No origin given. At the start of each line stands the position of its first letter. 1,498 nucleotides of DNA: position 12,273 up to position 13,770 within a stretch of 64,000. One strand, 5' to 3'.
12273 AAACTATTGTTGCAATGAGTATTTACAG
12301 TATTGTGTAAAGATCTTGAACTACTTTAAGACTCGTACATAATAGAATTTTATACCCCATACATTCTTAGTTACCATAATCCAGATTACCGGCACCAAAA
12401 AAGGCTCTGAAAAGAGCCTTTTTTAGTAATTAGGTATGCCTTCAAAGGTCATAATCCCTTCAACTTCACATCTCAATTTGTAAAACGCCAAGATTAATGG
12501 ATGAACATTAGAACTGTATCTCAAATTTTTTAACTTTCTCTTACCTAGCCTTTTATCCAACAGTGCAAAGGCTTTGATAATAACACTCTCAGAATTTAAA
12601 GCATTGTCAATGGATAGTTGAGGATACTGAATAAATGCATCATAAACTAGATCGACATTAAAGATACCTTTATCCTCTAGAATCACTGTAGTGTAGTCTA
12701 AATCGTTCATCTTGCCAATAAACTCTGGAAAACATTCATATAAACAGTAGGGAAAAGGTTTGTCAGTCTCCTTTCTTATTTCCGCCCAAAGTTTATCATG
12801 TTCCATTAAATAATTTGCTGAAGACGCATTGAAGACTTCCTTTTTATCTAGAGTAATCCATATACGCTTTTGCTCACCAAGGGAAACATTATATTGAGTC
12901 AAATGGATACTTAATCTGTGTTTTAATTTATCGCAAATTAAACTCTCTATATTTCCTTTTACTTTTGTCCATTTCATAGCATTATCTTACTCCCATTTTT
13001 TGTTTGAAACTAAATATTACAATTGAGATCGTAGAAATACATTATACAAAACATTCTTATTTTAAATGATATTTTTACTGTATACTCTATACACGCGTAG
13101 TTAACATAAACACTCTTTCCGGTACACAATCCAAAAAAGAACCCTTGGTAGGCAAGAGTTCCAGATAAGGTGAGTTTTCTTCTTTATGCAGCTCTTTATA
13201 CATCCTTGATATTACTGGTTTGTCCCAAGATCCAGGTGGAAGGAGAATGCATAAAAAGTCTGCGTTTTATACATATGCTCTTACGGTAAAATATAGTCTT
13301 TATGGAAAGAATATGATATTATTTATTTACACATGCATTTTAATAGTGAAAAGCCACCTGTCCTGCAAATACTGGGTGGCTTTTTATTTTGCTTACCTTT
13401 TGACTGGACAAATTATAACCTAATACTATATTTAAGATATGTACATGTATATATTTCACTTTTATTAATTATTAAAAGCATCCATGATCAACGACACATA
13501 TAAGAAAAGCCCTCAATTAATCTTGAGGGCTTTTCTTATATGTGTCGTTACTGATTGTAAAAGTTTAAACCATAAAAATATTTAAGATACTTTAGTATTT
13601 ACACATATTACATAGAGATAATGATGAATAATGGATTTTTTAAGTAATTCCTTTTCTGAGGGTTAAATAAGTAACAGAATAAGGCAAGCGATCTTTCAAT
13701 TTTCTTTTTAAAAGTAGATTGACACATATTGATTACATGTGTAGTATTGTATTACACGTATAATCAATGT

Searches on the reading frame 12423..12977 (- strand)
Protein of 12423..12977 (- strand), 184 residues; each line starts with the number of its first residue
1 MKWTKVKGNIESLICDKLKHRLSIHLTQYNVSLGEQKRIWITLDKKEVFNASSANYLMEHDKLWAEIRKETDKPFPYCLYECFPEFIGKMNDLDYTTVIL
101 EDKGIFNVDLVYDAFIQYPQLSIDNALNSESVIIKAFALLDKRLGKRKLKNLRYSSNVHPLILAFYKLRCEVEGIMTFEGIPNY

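Call 3: search_protein_families(library=pfam, proteins=[window:12423-12977:-])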
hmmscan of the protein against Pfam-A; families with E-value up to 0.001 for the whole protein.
window:12423-12977:- (184 aa): 1 family
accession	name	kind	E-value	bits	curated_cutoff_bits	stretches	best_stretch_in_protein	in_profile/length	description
PF25753.1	SF0329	-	9.4e-41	140.1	27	1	2-170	1-165/165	SF0329 protein family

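Call 4: search_protein_families(library=ncbifam, proteins=[window:12423-12977:-])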
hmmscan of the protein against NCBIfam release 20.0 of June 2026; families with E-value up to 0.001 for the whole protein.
window:12423-12977:- (184 aa): 1 family
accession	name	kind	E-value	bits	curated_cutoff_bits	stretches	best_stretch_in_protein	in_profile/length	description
NF049912.1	SF0329_fam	subfamily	2.7e-41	141.6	60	1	2-169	1-161/161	SF0329 family protein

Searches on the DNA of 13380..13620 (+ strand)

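Call 36: search_dna_similar(query=window:13380-13620:+, collection=plasmids, mode=distant, max_rows=15)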
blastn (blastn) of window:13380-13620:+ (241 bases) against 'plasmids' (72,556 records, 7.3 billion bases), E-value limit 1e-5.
Records with a match: 46; places in all: 74; records where one place covers at least 80% of the query: 16.
Best place of each record, by identity: >=99% 2; 95-99% 2; 90-95% 5; 80-90% 29; 60-80% 8.
By first word of the organism name: Priestia 46.
By predicted mobility (MOB-suite, as given by PLSDB): non-mobilizable 33; mobilizable 13.
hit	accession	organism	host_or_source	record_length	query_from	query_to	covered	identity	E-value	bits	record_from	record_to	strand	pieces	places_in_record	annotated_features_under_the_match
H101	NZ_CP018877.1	Priestia megaterium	Camellia oleifera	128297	1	241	100%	100.0%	9e-120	435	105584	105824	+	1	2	none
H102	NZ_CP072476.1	Priestia aryabhattai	mixed culture,soil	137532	2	229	95%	87.7%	1e-74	286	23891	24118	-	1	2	none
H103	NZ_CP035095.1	Priestia megaterium NBRC 15308 = ATCC 14581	single cell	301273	1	223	93%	87.0%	2e-70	272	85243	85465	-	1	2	none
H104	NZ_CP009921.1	Priestia megaterium NBRC 15308 = ATCC 14581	Microbial isolate culture,environmental ...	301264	1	223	93%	87.0%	2e-70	272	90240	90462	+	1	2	none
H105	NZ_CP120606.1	Priestia megaterium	cell culture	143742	1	223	93%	87.0%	2e-70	272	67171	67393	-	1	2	none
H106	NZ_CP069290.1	Priestia megaterium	microbe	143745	1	223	93%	87.0%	2e-70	272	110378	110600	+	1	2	none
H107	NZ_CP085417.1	Priestia megaterium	single cell,soil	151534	1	226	94%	85.8%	3e-68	264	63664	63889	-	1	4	none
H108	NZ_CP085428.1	Priestia megaterium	single cell,soil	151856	1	226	94%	85.8%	3e-68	264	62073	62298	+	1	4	none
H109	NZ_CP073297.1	Priestia megaterium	Homo sapiens,cell culture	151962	1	226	94%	85.8%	3e-68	264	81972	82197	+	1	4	none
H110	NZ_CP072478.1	Priestia aryabhattai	mixed culture,soil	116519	1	223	93%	86.7%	1e-68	266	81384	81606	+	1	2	none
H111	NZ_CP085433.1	Priestia megaterium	single cell,soil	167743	1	223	93%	86.1%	1e-67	263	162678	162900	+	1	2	none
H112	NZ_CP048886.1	Priestia megaterium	culture,agricultural soil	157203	1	223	93%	86.1%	1e-67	263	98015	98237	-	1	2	none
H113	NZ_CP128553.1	Priestia aryabhattai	seagrass,mixed culture,rhizosphere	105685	3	223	92%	85.7%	6e-65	253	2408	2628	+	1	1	none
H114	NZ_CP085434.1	Priestia megaterium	single cell,soil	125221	1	215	89%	86.2%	2e-64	251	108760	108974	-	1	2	none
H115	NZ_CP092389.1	Priestia megaterium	Bolboschoenus planiculmis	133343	1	215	89%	85.3%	1e-60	240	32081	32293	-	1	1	none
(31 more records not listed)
